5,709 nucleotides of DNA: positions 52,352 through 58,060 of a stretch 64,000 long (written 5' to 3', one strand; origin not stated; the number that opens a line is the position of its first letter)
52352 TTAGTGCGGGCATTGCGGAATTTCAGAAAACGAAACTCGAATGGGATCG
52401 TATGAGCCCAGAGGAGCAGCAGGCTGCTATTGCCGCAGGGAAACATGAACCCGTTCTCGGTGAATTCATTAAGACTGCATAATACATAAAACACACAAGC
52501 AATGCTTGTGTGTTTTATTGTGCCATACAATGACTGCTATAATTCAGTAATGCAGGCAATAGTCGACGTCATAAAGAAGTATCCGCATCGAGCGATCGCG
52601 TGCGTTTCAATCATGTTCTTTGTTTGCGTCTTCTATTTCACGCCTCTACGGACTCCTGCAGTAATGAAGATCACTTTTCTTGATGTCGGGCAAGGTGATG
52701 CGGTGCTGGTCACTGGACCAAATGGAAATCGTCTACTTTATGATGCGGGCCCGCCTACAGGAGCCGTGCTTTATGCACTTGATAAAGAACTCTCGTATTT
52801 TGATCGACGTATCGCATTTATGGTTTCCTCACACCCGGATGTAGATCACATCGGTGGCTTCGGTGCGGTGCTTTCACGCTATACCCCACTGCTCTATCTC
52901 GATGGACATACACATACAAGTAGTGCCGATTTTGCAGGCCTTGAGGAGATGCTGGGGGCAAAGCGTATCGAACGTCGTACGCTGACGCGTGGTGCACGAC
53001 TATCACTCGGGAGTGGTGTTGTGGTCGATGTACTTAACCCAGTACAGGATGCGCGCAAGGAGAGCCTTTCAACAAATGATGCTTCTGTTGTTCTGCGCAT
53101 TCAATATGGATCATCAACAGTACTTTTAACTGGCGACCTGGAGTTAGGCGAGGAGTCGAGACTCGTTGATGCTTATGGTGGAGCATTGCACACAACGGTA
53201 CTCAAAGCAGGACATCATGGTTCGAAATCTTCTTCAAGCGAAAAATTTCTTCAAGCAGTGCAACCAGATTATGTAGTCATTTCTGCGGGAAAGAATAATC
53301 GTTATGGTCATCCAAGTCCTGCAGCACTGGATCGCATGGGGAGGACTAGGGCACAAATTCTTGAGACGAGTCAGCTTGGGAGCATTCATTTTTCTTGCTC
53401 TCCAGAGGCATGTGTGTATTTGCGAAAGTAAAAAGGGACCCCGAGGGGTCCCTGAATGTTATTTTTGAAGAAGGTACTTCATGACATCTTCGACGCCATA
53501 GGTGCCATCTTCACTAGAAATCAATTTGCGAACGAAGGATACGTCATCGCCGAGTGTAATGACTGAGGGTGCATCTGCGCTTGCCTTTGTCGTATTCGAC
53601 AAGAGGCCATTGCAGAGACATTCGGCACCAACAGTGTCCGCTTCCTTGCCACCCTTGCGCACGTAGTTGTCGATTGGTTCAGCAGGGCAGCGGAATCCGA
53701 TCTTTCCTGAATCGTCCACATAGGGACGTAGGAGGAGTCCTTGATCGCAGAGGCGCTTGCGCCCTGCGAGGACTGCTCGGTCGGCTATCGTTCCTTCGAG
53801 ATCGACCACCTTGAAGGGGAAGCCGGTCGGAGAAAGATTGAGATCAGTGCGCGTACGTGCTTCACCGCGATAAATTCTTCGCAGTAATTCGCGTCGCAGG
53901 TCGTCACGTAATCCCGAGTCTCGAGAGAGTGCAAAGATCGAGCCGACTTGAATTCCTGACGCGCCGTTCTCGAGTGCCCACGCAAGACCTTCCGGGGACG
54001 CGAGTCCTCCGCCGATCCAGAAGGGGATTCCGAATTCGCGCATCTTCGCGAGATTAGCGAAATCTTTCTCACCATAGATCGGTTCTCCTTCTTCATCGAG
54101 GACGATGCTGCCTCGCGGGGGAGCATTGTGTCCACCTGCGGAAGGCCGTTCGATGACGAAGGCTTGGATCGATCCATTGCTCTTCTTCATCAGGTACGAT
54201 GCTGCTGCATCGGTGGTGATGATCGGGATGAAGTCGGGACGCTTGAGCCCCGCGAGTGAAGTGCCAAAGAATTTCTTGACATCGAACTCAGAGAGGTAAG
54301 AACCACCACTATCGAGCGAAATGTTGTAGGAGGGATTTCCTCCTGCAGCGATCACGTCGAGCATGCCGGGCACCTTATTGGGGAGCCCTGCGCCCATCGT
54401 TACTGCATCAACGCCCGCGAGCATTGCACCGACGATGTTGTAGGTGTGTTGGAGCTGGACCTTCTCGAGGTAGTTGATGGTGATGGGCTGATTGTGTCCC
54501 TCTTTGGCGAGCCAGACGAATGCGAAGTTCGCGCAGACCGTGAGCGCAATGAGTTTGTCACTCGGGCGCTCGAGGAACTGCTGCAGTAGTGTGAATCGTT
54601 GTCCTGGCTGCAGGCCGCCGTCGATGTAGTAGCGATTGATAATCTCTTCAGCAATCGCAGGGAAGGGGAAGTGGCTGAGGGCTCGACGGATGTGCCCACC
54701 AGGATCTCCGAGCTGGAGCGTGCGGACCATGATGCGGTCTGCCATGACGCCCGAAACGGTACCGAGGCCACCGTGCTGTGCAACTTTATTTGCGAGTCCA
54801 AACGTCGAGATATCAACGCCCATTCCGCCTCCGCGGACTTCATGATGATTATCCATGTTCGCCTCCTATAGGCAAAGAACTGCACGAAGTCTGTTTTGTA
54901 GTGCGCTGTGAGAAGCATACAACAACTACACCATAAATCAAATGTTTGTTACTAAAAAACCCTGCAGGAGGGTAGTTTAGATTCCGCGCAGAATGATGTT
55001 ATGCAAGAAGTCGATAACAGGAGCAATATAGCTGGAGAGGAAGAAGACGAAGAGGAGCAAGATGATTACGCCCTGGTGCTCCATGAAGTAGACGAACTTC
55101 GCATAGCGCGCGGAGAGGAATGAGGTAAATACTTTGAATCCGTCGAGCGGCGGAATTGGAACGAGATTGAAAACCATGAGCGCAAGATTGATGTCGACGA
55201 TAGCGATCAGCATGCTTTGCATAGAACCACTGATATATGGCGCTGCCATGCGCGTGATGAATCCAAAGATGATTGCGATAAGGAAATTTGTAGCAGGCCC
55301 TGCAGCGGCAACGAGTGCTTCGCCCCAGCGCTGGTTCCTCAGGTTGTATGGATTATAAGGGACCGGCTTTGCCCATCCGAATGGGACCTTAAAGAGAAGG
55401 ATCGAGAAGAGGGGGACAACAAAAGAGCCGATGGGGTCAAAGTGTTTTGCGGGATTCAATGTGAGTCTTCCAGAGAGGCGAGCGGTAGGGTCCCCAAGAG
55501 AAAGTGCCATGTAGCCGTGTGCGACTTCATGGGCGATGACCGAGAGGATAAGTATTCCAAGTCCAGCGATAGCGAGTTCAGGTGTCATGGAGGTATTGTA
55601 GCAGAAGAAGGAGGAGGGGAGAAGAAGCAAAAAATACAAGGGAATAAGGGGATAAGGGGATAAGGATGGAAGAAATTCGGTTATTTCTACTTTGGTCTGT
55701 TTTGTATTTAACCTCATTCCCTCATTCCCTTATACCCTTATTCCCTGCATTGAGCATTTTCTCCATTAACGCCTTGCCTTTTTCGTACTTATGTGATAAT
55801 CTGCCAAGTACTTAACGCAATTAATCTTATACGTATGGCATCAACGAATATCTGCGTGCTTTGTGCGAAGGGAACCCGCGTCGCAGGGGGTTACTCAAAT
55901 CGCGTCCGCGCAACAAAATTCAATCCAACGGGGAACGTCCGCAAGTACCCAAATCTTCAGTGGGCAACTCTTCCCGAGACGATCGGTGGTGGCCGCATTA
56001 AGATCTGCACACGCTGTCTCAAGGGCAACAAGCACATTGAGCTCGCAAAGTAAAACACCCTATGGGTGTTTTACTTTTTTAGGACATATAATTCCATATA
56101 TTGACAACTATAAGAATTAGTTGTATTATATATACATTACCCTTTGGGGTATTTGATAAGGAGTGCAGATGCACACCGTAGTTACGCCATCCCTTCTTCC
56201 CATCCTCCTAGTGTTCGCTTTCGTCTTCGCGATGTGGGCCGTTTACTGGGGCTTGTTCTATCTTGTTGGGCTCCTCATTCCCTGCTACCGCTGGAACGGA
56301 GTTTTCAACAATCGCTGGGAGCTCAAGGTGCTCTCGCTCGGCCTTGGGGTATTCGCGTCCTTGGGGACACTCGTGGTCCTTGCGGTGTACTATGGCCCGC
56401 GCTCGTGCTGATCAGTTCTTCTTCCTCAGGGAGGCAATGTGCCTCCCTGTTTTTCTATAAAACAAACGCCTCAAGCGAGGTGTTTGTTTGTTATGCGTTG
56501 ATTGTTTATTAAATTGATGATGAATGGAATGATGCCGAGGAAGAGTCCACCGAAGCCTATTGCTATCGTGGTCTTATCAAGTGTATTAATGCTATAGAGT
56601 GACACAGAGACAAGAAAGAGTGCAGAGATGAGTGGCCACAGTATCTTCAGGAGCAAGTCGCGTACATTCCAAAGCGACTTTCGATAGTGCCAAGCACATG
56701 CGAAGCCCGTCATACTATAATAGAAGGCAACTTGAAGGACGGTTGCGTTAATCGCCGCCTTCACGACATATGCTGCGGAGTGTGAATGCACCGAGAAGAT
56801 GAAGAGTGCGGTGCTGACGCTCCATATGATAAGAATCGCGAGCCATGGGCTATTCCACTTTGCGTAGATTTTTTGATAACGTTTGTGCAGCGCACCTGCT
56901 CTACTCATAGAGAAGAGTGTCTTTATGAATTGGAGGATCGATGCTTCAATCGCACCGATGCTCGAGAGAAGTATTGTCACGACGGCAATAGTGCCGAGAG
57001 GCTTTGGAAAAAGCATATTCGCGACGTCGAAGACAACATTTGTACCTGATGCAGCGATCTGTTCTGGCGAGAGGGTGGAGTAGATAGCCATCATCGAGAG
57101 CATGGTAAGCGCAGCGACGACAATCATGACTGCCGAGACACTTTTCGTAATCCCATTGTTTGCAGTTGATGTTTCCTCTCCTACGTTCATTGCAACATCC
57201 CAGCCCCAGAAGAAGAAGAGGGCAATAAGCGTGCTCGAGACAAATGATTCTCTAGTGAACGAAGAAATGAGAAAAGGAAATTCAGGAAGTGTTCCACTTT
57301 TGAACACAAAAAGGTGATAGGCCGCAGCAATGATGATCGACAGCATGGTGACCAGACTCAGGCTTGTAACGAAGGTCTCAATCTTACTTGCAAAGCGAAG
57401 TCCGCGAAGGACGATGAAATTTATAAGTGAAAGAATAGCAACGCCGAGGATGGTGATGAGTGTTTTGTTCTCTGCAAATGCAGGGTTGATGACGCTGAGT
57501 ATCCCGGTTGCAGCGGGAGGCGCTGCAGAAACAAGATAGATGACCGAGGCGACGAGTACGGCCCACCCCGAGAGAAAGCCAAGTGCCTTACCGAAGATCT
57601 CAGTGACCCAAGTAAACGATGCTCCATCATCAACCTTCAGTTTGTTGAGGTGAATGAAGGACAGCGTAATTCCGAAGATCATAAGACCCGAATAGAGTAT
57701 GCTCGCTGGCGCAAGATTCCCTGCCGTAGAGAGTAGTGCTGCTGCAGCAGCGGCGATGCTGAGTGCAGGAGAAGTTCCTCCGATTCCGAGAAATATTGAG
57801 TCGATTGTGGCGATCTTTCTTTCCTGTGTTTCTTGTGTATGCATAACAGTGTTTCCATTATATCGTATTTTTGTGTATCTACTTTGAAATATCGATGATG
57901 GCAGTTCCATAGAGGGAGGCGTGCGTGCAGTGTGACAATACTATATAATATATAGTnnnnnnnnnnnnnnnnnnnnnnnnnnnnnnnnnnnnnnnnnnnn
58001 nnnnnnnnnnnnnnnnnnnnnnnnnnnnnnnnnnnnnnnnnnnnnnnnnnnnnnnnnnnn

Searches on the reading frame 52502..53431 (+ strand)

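Call 25: search_protein_families(library=pfam, proteins=[window:52502-53431:+], max_evalue=0.001)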
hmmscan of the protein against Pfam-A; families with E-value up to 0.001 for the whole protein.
window:52502-53431:+ (309 aa): 2 families
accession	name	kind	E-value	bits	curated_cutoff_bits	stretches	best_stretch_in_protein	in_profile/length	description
PF00753.33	Lactamase_B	-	4.5e-15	56.5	22.7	1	61-263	2-195/196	Metallo-beta-lactamase superfamily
PF12706.13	Lactamase_B_2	-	0.00042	20.4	27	1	77-234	2-162/200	Beta-lactamase superfamily domain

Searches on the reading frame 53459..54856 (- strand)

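Call 53: search_protein_families(library=pfam, proteins=[window:53459-54856:-], max_evalue=0.001)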
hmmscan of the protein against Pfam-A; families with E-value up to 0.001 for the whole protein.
window:53459-54856:- (465 aa): 1 family
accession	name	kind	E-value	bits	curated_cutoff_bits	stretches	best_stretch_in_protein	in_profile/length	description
PF03060.21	NMO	-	5.1e-11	43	28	1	208-324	136-241/331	Nitronate monooxygenase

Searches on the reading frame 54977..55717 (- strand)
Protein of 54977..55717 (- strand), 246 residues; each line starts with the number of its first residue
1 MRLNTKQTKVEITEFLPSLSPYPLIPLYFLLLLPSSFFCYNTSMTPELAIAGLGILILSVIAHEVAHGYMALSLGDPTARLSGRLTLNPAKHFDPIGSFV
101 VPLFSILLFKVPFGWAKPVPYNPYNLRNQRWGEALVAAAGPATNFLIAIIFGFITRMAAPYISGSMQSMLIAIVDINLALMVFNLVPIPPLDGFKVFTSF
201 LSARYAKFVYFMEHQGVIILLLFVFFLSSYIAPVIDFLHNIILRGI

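Call 53: search_protein_families(library=pfam, proteins=[window:54977-55717:-], max_evalue=0.001)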
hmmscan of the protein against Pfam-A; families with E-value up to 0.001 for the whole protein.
window:54977-55717:- (246 aa): 1 family
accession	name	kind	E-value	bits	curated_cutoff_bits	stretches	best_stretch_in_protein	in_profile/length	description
PF02163.28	Peptidase_M50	-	3.7e-13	49.8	27.2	2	165-218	158-211/221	Peptidase family M50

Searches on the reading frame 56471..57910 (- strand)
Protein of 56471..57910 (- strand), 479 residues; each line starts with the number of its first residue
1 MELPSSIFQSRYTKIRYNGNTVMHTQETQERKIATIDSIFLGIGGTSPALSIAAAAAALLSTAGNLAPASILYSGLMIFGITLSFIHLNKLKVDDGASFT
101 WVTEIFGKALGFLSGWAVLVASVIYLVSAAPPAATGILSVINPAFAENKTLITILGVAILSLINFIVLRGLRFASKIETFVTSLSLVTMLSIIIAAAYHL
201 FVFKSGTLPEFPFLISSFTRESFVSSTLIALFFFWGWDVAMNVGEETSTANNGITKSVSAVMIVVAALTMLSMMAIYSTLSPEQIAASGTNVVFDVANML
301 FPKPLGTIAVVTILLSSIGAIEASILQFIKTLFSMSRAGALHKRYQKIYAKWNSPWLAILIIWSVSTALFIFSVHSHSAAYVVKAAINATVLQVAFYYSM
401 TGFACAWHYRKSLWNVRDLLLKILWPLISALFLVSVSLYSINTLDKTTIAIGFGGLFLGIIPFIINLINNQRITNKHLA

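Call 53: search_protein_families(library=pfam, proteins=[window:56471-57910:-], max_evalue=0.001)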
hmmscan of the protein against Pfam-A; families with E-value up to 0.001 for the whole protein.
window:56471-57910:- (479 aa): 2 families
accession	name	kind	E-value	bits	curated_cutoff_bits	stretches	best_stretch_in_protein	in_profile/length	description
PF13520.12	AA_permease_2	-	1.7e-26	93.6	27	1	38-436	6-400/427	Amino acid permease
PF00324.27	AA_permease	-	9.5e-16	58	24.6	1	38-471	2-458/470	Amino acid permease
